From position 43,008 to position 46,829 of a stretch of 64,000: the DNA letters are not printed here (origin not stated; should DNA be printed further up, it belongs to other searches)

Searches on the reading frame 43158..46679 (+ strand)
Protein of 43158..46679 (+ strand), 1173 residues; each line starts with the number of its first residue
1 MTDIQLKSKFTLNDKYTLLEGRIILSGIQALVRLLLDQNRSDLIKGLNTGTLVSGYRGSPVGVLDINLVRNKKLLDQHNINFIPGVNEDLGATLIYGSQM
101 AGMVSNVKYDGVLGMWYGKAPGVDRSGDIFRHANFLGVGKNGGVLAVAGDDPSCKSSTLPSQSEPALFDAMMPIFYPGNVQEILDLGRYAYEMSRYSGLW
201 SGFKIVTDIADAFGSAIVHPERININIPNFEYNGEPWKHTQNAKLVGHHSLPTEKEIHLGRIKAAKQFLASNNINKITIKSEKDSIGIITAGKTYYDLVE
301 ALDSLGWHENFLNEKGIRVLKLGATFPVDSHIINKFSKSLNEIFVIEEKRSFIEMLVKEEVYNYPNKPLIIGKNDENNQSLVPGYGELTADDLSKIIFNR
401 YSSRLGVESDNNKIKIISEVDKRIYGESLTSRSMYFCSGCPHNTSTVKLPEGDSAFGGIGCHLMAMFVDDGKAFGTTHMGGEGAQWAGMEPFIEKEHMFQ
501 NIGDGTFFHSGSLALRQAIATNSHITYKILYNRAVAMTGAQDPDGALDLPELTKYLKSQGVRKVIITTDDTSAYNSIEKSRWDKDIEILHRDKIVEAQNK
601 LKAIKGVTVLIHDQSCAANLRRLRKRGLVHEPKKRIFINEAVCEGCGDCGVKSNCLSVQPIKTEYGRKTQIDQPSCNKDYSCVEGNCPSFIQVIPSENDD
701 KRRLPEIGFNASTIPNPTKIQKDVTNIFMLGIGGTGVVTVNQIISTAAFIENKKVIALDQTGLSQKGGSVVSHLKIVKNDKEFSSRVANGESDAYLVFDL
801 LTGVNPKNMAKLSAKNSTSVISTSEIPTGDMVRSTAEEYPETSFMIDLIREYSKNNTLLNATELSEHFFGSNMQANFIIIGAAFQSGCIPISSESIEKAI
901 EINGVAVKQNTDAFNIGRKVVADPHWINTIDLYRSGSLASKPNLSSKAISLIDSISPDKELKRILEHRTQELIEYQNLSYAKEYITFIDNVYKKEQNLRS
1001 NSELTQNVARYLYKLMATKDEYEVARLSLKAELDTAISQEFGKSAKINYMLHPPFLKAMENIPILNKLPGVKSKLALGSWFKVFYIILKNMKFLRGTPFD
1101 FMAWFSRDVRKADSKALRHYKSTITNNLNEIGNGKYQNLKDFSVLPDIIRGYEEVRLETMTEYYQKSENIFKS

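Call 12: search_protein_families(library=pfam, proteins=[window:43158-46679:+])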
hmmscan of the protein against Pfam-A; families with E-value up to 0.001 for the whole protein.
window:43158-46679:+ (1173 aa): 3 families
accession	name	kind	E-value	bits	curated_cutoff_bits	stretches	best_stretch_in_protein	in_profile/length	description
PF20169.3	DUF6537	-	8.2e-44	150.4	27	1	962-1164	2-198/203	Family of unknown function (DUF6537)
PF01558.24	POR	-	5.8e-18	66.1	27.4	1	733-918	1-172/173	Pyruvate ferredoxin/flavodoxin oxidoreductase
PF02775.26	TPP_enzyme_C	-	0.00034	20.9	21.9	1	459-541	2-91/151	Thiamine pyrophosphate enzyme, C-terminal TPP binding domain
